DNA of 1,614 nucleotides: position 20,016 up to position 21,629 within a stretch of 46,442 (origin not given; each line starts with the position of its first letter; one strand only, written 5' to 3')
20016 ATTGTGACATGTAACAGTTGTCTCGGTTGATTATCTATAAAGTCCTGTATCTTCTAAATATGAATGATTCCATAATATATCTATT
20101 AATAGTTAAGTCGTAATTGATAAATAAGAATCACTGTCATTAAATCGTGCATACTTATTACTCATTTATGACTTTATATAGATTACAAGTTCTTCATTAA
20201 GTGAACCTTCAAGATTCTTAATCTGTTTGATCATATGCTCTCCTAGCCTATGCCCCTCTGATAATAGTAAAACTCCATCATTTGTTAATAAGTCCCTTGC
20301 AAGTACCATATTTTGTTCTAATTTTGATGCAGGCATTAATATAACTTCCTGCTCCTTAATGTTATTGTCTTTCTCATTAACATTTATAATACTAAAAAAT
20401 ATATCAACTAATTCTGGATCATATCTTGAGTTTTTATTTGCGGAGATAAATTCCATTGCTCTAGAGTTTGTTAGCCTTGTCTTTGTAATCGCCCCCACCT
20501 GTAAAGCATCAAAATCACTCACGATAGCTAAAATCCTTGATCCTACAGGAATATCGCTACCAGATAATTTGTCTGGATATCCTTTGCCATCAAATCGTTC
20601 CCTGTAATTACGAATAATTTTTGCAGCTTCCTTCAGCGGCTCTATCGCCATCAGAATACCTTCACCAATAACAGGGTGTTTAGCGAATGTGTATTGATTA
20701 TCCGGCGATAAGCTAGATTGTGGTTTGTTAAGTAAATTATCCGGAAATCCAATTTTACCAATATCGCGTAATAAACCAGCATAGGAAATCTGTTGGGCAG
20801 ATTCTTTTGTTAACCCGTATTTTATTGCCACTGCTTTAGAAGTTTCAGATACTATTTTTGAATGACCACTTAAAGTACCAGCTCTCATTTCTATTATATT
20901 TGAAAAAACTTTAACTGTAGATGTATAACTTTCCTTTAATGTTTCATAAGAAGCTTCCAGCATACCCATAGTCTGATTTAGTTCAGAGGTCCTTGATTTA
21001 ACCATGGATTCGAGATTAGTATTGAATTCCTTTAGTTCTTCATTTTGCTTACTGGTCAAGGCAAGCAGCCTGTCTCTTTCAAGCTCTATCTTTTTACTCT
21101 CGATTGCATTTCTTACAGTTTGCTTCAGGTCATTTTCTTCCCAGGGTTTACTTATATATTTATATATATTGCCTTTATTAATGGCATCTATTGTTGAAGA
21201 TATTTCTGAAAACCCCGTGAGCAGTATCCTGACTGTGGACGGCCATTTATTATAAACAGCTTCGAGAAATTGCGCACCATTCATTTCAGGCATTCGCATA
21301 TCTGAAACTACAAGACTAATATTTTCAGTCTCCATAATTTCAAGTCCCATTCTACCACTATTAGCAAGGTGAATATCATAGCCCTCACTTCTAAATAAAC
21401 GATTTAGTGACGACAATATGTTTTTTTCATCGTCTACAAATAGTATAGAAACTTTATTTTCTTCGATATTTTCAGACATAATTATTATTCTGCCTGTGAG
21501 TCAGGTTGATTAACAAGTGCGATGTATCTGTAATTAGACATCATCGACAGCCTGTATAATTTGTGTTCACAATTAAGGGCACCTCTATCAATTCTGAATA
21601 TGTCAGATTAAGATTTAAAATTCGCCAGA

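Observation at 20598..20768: HD-GYP domain with substituted metal ligands: 'RD-GYP' with HHE replaced by YRE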

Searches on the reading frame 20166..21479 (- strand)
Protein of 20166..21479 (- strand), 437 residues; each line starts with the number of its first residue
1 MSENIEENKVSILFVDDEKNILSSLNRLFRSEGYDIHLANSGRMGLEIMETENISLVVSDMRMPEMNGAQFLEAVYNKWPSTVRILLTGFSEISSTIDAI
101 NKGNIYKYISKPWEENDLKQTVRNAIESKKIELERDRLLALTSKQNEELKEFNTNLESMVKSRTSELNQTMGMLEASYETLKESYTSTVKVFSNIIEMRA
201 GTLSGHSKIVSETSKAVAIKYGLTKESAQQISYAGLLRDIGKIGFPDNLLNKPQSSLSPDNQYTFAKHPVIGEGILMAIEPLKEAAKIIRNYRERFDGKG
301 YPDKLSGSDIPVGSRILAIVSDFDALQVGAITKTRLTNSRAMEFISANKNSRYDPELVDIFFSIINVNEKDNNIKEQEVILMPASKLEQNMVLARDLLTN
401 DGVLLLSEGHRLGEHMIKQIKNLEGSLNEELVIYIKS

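Call 3: search_protein_families(library=pfam, proteins=[window:20166-21479:-], max_evalue=0.01)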
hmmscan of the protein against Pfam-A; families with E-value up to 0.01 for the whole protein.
window:20166-21479:- (437 aa): 4 families
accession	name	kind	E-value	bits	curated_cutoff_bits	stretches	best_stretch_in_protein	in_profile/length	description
PF13487.12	HD_5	-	1.4e-40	139.3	27.2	1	190-357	1-170/170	HD domain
PF00072.30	Response_reg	-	6.7e-23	81.4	30.2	1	12-122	1-110/111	Response regulator receiver domain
PF01966.28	HD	-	4.4e-08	33.9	22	1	205-325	3-115/116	HD domain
PF08668.18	HDOD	-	0.0047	16.9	22.9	0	197-245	89-135/196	HDOD domain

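Call 4: search_solved_structures(query=window:20166-21479:-, max_evalue=0.001, show_alignments=4)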
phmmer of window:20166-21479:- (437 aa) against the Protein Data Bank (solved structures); distinct sequences matched with E-value up to 0.001: 147 (the best 60 are shown).
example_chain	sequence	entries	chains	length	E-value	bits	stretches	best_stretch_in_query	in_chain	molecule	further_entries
2rjn_A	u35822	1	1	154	4.1e-26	95.5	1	9-147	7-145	Response regulator receiver:Metal-dependent phosphohydrolase, HD subdomain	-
3hv2_A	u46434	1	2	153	2.5e-24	89.6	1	10-138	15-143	Response regulator/HD domain protein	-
2jk1_A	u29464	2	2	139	6.4e-22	81.7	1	11-138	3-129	HYDROGENASE TRANSCRIPTIONAL REGULATORY PROTEIN HUPR1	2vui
2vuh_B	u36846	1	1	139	2.3e-21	79.8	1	11-138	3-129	HYDROGENASE TRANSCRIPTIONAL REGULATORY PROTEIN HUPR1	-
5z7c_A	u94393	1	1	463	4.1e-21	79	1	180-366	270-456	3'3'-cGAMP-specific phosphodiesterase 3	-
4mcw_A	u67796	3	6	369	2.4e-18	69.9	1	177-365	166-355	Metal dependent phosphohydrolase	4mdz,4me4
3jte_A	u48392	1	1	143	7.2e-17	65.1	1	11-138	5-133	Response regulator receiver protein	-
3crn_A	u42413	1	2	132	1e-15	61.3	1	11-130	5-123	Response regulator receiver domain protein, CheY-like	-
4r8z_A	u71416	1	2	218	2.2e-15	60.2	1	219-365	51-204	Cyclic di-GMP phosphodiesterase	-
3kcn_A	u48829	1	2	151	2.5e-15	60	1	11-141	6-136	Adenylate cyclase homolog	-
9rbz_A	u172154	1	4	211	2.1e-13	53.7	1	181-326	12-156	HD domain/sensory box protein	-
9rc0_A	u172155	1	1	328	4.1e-13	52.7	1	179-326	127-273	HD domain/sensory box protein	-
1zy2_A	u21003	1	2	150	9.2e-13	51.5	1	11-138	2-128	transcriptional regulator NtrC1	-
1zit_A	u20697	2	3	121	1.5e-12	50.8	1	12-128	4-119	transcriptional regulator (NtrC family)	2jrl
3eq2_A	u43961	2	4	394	1.7e-12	50.7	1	10-159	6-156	Probable two-component response regulator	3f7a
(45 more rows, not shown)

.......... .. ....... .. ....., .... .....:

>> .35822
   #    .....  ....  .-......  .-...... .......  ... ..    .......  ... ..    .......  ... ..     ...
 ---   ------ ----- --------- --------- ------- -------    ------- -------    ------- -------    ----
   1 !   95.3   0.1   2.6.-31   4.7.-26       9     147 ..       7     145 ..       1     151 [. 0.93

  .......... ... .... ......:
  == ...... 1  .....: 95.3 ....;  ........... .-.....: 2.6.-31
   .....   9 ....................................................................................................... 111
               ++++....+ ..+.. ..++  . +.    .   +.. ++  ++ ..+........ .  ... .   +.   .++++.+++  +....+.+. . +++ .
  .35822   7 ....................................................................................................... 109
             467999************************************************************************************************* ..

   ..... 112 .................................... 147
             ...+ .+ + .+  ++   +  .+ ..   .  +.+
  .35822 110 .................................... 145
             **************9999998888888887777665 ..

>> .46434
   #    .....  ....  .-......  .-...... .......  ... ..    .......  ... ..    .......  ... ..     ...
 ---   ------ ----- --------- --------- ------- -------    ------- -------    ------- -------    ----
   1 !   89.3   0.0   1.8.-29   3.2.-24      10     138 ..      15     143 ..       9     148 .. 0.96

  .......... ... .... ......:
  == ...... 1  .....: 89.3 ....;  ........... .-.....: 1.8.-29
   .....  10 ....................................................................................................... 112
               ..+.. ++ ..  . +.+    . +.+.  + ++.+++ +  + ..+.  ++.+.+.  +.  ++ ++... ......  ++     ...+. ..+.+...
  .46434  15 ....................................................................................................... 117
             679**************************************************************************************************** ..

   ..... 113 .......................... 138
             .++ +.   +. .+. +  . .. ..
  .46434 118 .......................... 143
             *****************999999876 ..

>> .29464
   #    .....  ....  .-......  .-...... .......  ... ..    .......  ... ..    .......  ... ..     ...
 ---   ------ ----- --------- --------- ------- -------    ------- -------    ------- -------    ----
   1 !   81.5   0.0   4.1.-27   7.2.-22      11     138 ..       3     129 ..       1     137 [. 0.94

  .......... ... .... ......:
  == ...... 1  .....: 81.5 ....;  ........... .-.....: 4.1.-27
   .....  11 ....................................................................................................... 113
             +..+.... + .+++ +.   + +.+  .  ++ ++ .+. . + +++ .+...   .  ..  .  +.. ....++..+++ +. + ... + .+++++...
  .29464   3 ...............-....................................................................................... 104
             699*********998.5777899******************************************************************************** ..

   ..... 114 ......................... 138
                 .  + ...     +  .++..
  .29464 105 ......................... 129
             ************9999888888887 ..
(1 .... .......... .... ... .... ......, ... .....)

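Call 7: find_homologous_proteins(query=window:20166-21479:-, max_evalue=1e-10)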
Query window:20166-21479:- (437 aa): 2391 proteins with E <= 1e-10 among 8000 candidates; the best 120 are listed.
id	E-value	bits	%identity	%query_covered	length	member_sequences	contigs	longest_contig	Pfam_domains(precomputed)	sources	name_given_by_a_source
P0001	2.2e-276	934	100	100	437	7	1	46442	PF13487.13,PF01966.29,PF00072.31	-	-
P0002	5.9e-220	749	79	100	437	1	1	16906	PF13487.13,PF01966.29,PF00072.31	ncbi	ncbi:MAG: HD domain-containing phosphohydrolase [Gammaproteobacteria bacterium]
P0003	7.5e-220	748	77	100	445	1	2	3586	PF13487.13,PF01966.29,PF00072.31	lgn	-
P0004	1.8e-218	744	77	100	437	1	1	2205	PF13487.13,PF01966.29,PF00072.31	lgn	-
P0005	3.1e-215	733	76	100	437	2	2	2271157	PF13487.13,PF01966.29,PF00072.31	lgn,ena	-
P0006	1.0e-197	675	70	100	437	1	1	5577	PF13487.13,PF01966.29,PF00072.31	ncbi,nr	ncbi:MAG: response regulator [Gammaproteobacteria bacterium]|nr:response regulator [Gammaproteobacte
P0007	1.7e-167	576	62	98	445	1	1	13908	PF13487.13,PF01966.29,PF00072.31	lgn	-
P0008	5.1e-167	574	62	100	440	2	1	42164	PF13487.13,PF01966.29,PF00072.31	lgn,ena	-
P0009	2.6e-165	569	61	99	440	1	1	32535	PF13487.13,PF01966.29,PF00072.31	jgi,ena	-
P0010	4.7e-163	561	59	99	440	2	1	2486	PF13487.13,PF01966.29,PF00072.31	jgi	-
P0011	6.1e-163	561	60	99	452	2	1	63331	PF13487.13,PF01966.29,PF00072.31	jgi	-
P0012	2.3e-161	556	59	98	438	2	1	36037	PF13487.13,PF00072.31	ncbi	-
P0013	3.4e-157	542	58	98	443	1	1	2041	PF13487.13,PF00072.31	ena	-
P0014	3.5e-157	542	58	98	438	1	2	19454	PF13487.13,PF00072.31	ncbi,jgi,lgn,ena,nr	ncbi:MAG: response regulator [Gammaproteobacteria bacterium]|nr:response regulator [Gammaproteobacte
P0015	3.5e-157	542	58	98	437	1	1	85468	PF13487.13,PF00072.31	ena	-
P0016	3.3e-156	539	59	98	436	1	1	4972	PF13487.13,PF00072.31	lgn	-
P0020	1.9e-151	523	56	99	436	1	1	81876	PF13487.13,PF00072.31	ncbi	-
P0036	1.9e-142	493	53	97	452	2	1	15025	PF08668.19,PF13487.13,PF01966.29,PF00072.31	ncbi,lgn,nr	ncbi:MAG TPA: response regulator [Sedimenticola sp.]|nr:response regulator [Sedimenticola sp.]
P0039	8.4e-140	485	52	98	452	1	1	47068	PF08668.19,PF13487.13,PF01966.29,PF00072.31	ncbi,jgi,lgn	-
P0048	3.3e-137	476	51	98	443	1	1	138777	PF08668.19,PF13487.13,PF01966.29,PF00072.31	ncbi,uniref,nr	ncbi:response regulator receiver [Sulfuricella sp. T08]|uniref:HD domain-containing phosphohydrolase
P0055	3.8e-136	473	51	97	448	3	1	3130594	PF08668.19,PF13487.13,PF01966.29,PF00072.31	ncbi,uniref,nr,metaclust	ncbi:response regulator receiver modulated metal dependent phosphohydrolase [Sulfuricella denitrific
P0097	6.3e-134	465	51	100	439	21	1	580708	PF08668.19,PF13487.13,PF01966.29,PF00072.31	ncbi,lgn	ncbi:HD domain-containing phosphohydrolase [Sideroxyarcus sp. TK5]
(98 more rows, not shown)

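Call 18: find_encoding_contigs(protein=P0005, flank=6000, max_places=2)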
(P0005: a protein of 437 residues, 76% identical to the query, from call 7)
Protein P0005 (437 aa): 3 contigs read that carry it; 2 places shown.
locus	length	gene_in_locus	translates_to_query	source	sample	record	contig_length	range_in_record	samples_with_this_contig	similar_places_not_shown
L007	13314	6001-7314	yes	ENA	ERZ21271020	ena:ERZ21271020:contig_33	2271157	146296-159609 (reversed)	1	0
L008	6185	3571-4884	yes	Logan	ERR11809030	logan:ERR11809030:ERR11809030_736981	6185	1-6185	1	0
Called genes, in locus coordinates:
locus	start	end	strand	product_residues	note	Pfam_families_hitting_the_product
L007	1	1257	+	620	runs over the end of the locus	PF13721:SecD-TM1, PF21760:SecD_1st, PF22599:SecDF_P1_head, PF02355:SecD_SecF_C, PF00873:ACR_tran (weak), PF03176:MMPL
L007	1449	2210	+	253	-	PF02355:SecD_SecF_C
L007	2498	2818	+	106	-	PF00072:Response_reg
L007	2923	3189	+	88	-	-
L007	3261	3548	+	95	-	-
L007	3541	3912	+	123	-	PF08668:HDOD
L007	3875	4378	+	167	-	PF01966:HD, PF08668:HDOD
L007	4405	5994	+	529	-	PF00512:HisKA (faint), PF02518:HATPase_c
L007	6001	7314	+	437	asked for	PF00072:Response_reg, PF13487:HD_5, PF01966:HD (weak)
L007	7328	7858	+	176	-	PF00072:Response_reg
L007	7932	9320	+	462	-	PF01590:GAF (weak), PF13185:GAF_2, PF13492:GAF_3 (weak), PF02518:HATPase_c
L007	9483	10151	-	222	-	PF00578:AhpC-TSA (faint), PF02630:SCO1-SenC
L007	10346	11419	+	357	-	PF02628:COX15-CtaA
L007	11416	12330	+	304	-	PF01040:UbiA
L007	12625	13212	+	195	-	PF04893:Yip1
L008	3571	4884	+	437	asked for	PF00072:Response_reg, PF13487:HD_5, PF01966:HD (weak)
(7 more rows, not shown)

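Call 23: search_protein_representatives(protein=window:20166-21479:-)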
Query: 437 residues. Proteins with E-value up to 0.001 (for the whole library): 283102; up to 1e-10: 91660; up to 1e-30: 3815. The best 150 are listed.
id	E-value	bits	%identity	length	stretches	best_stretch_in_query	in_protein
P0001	7.0e-277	934.3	100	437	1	1-437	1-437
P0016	1.1e-156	538.6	59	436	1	9-436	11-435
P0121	1.2e-127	442.9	36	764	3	8-422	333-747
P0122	2.3e-121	422.3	48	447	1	10-435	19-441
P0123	7.3e-120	417.3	46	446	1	10-435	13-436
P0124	4.9e-119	414.6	47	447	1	7-432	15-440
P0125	9.5e-117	407.1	45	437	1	11-436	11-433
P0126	4.4e-116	404.9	46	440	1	8-436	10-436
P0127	1.3e-112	393.4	44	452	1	9-433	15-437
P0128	3.6e-112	392.0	44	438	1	11-435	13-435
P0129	1.0e-111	390.5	61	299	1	4-298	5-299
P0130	1.0e-110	387.2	47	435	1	6-428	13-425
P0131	2.6e-110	385.9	44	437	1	10-435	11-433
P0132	2.7e-110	385.9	45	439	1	10-435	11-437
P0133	1.6e-109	383.3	42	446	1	5-436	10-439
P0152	2.2e-100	353.2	42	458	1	4-436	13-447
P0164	3.8e-97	342.5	41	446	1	11-429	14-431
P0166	9.1e-97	341.3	40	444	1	9-434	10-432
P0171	8.0e-96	338.2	40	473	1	10-424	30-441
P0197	6.2e-91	322.1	45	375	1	5-370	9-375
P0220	2.5e-85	303.6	40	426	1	6-425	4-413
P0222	9.8e-85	301.7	37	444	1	11-423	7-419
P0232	6.7e-83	295.6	35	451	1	1-427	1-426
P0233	9.8e-83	295.1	39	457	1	7-433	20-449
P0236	4.9e-82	292.8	37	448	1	9-423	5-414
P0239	7.5e-82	292.2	38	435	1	10-436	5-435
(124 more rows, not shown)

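Call 29: list_cluster_members(proteins=[P0152, P0239, P0220, P0232, P0166, P0055, P0016, P0005, P0122, P0233])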
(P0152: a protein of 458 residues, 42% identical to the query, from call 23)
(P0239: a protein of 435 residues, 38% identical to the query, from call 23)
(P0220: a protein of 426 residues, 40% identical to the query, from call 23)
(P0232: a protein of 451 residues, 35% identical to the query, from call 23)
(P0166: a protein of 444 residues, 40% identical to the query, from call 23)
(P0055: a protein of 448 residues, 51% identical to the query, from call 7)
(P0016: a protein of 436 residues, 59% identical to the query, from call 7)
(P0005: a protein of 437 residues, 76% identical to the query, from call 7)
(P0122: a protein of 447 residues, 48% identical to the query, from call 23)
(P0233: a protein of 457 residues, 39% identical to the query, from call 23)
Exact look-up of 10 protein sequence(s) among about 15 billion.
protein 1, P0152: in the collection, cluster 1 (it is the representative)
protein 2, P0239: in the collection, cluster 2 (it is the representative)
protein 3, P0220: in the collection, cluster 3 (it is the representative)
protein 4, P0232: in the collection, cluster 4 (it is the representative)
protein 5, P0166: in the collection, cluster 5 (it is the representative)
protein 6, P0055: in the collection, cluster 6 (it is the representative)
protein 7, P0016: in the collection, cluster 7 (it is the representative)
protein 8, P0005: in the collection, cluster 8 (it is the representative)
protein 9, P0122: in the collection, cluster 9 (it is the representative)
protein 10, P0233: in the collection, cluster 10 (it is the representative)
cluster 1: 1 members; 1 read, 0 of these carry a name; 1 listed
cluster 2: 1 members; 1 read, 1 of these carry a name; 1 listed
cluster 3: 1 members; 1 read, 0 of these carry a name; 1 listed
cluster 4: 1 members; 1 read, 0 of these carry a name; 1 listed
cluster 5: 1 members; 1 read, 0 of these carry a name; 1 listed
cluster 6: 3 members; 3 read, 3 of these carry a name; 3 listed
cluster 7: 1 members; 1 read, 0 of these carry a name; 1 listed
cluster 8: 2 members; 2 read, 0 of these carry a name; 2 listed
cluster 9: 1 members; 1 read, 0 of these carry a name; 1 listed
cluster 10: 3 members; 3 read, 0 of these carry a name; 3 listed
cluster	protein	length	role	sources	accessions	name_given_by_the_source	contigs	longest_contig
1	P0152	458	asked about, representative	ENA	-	-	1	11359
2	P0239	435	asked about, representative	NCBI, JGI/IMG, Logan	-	response regulator RpfG family c-di-GMP phosphodiesterase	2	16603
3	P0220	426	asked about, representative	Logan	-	-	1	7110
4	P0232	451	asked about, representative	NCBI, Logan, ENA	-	-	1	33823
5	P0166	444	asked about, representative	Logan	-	-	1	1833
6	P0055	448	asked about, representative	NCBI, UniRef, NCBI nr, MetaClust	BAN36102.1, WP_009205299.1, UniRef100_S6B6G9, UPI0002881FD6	response regulator receiver modulated metal dependent phosphohydrolase [Sulfuricella ... | Response regulator receiver modulated metal dependent phosphohydrolase n=1 ... | HD domain-containing phosphohydrolase [Sulfuricella denitrificans]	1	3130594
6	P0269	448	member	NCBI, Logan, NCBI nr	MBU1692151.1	MAG: response regulator [Gammaproteobacteria bacterium] | response regulator [Gammaproteobacteria bacterium]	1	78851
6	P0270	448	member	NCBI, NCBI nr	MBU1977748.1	MAG: response regulator [Gammaproteobacteria bacterium] | response regulator [Gammaproteobacteria bacterium]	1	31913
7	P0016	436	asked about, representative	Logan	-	-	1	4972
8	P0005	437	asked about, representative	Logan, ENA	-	-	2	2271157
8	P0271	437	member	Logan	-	-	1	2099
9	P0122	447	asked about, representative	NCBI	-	-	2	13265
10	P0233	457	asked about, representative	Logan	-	-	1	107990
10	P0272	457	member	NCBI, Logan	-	-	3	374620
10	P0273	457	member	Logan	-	-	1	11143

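Call 33: find_encoding_contigs(protein=P0055, flank=7000, max_places=1)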
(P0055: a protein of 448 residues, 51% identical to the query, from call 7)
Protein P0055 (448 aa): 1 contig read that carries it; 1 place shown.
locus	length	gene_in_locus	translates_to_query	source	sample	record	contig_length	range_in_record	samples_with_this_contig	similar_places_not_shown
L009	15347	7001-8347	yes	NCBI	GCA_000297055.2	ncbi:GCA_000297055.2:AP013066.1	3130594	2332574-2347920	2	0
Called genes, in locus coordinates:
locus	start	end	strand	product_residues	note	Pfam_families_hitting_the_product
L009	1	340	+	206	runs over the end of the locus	PF00072:Response_reg, PF08281:Sigma70_r4_2, PF00196:GerE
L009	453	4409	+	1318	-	PF00989:PAS, PF08448:PAS_4 (weak), PF13426:PAS_9, PF00989:PAS, PF13426:PAS_9, PF00990:GGDEF, PF00563:EAL, PF00072:Response_reg, +6 more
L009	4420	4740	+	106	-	-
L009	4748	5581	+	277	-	PF08668:HDOD, PF01966:HD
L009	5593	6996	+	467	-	PF00512:HisKA (faint), PF01590:GAF, PF13185:GAF_2, PF13492:GAF_3 (weak), PF02518:HATPase_c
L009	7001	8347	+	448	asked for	PF00072:Response_reg, PF08668:HDOD (weak), PF13487:HD_5, PF01966:HD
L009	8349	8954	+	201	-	PF00072:Response_reg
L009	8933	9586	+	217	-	PF00025:Arf, PF00071:Ras (weak), PF19993:DO-GTPase2 (faint)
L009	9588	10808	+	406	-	PF00512:HisKA (faint), PF02518:HATPase_c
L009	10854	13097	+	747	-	PF00072:Response_reg, PF05157:MshEN, PF00437:T2SSE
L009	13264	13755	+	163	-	-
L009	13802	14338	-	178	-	PF14235:DUF4337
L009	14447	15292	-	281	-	PF13432:TPR_16 (weak), PF14559:TPR_19 (weak)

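Call 34: find_encoding_contigs(protein=P0015, flank=7000, max_places=1)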
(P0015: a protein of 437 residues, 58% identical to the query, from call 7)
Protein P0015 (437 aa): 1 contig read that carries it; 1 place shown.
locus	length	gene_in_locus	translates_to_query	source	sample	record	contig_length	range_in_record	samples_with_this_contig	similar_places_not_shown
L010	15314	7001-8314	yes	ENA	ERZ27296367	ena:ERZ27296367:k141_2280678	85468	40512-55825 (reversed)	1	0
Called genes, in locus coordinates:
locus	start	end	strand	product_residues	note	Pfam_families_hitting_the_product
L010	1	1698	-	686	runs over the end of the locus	PF01926:MMR_HSR1, PF02421:FeoB_N, PF07670:Gate, PF07664:FeoB_C, PF07670:Gate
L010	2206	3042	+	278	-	PF05552:MS_channel_1st_1, PF21088:MS_channel_1st, PF00924:MS_channel_2nd, PF21082:MS_channel_3rd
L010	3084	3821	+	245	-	PF04338:DUF481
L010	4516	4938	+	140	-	-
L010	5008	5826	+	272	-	PF00072:Response_reg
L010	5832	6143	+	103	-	-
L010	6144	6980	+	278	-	PF08668:HDOD, PF18019:Cas3_HD (faint), PF01966:HD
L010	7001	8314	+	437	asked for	PF00072:Response_reg, PF13487:HD_5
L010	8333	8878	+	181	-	PF00072:Response_reg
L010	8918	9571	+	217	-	PF00025:Arf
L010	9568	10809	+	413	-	PF00512:HisKA (faint), PF02518:HATPase_c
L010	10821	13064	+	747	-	PF00072:Response_reg, PF05157:MshEN, PF00437:T2SSE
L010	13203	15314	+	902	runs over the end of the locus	PF13188:PAS_8 (faint), PF08447:PAS_3, PF08448:PAS_4 (faint), PF00989:PAS (weak), PF08447:PAS_3, PF00989:PAS, PF13426:PAS_9, PF02518:HATPase_c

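Call 35: find_encoding_contigs(protein=P0020, flank=7000, max_places=1)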
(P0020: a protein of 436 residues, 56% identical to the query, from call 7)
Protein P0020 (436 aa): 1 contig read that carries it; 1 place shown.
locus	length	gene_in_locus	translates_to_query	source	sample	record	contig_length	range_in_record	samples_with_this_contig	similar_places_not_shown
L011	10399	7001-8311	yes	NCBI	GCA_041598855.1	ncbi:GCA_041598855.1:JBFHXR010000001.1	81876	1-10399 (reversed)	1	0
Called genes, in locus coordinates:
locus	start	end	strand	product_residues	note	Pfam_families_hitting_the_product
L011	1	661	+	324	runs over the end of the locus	PF02606:LpxK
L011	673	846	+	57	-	PF03966:Trm112p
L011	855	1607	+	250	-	PF02348:CTP_transf_3, PF12804:NTP_transf_3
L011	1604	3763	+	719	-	PF22020:RlmL_1st, PF02926:THUMP, PF01170:UPF0020, PF13847:Methyltransf_31 (faint), PF05175:MTS (faint), PF10672:Methyltrans_SAM, PF03602:Cons_hypoth95, PF09445:Methyltransf_15 (weak)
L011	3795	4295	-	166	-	PF04353:Rsd_AlgQ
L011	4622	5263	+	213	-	PF01625:PMSR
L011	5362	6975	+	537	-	PF13185:GAF_2, PF00512:HisKA (weak), PF02518:HATPase_c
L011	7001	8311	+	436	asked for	PF00072:Response_reg, PF13487:HD_5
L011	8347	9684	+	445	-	PF00072:Response_reg, PF02518:HATPase_c, PF14501:HATPase_c_5 (weak)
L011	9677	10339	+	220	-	PF00025:Arf (weak)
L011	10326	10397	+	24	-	?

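Call 47: search_protein_families(library=ncbifam, proteins=[window:20166-21479:-], max_evalue=0.001)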
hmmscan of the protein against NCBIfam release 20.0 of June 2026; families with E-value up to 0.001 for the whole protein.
window:20166-21479:- (437 aa): 76 families (the best 25 are shown)
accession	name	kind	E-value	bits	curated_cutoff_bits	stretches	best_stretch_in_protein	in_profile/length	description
NF053512.1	nitric_RR_NosR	exception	2.2e-163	544.2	400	1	12-435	1-422/422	response regulator c-di-GMP phosphodiesterase, NosR family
NF008469.0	PRK11361.1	equivalog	3.8e-21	75.3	714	1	11-143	6-137/461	acetoacetate metabolism transcriptional regulator AtoC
NF006900.1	PRK09390.1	equivalog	1.7e-19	70.2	255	1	9-144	4-138/203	response regulator FixJ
NF011695.0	PRK15115.1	equivalog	1.9e-19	69.8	763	1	7-129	4-125/445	two-component system response regulator GlrR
NF046020.1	HisKinCckABruc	equivalog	4e-17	61.4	1000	1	10-126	750-867/868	cell cycle histidine kinase CckA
NF007689.0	PRK10365.1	equivalog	6.1e-17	61.5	760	1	7-129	3-125/441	sigma-54-dependent response regulator transcription factor ZraR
NF051870.1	NAssimRespRegNtrX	equivalog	8.8e-17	61.1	600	1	11-158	3-150/452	nitrogen assimilation response regulator NtrX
NF047793.1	ResRegPgtA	equivalog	1e-16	60.8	650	1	7-137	3-132/414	two-component system response regulator PgtA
TIGR01818.1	ntrC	equivalog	3.5e-16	59.1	558.6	1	12-134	1-122/463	nitrogen regulation protein NR(I)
NF033791.1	ActR_PrrA_rreg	equivalog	6.8e-16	58.7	250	1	11-129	3-120/173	ActR/PrrA/RegA family redox response regulator transcription factor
NF045505.1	RR_RssB_Pseudo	equivalog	4.7e-15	55.5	700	1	7-151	3-147/394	two-component system response regulator RssB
NF008034.0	PRK10766.1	equivalog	3.8e-14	52.7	275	1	10-193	3-180/231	two-component system response regulator TorR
NF045717.1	DVU0259_DivK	exception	6.5e-14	52.1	160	1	11-126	4-116/117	DVU0259 family response regulator domain-containing protein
NF007969.0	PRK10693.1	equivalog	1.1e-12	47.6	329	1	11-183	9-180/337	two-component system response regulator RssB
NF010076.0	PRK13557.1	subfamily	1.1e-12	47.2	631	1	9-128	415-535/540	histidine kinase famiy protein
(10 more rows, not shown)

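Call 53: predict_structure(alignment_id=A1)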
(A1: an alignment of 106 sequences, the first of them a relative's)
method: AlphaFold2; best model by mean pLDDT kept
length: 437 residues; sequences in the alignment: 106
mean_pLDDT: 91.6   pTM: 0.67
mean pLDDT of the five models: 91.6, 91.0, 91.0, 90.3, 90.2
residues with pLDDT >= 90: 340; 70-90: 77; 50-70: 14; < 50: 6
segments of 3 or more residues with pLDDT < 50: 373-375
pLDDT, mean of each block of 10 residues (from residue 1): 62 97 95 96 97 97 94 97 94 88 94 93 94 93 96 95 93 88 86 85 82 97 97 96 92 93 96 93 96 97 97 98 94 91 97 98 81 61 94 88 83 93 92 90
secondary structure, 60 per line:
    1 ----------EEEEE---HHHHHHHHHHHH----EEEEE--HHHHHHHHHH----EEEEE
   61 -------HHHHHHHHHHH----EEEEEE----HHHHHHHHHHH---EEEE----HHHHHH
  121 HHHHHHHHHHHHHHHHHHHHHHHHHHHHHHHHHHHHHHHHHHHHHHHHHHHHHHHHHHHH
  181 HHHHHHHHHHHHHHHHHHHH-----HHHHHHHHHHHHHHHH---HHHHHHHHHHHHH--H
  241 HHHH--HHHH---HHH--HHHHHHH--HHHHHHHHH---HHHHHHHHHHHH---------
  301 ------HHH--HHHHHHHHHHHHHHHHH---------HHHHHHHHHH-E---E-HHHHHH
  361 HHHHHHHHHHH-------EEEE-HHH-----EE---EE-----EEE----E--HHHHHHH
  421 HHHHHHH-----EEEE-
elements in order: E11-15 H19-30 E35-39 H42-51 E56-60 H68-78 E83-88 H93-103 E107-110 H115-200 H206-221 H225-237 H240-244 H247-250 H259-265 H268-276 H280-291 H312-328 H338-347 H355-371 E379-382 E404-406 H414-427 E433-436
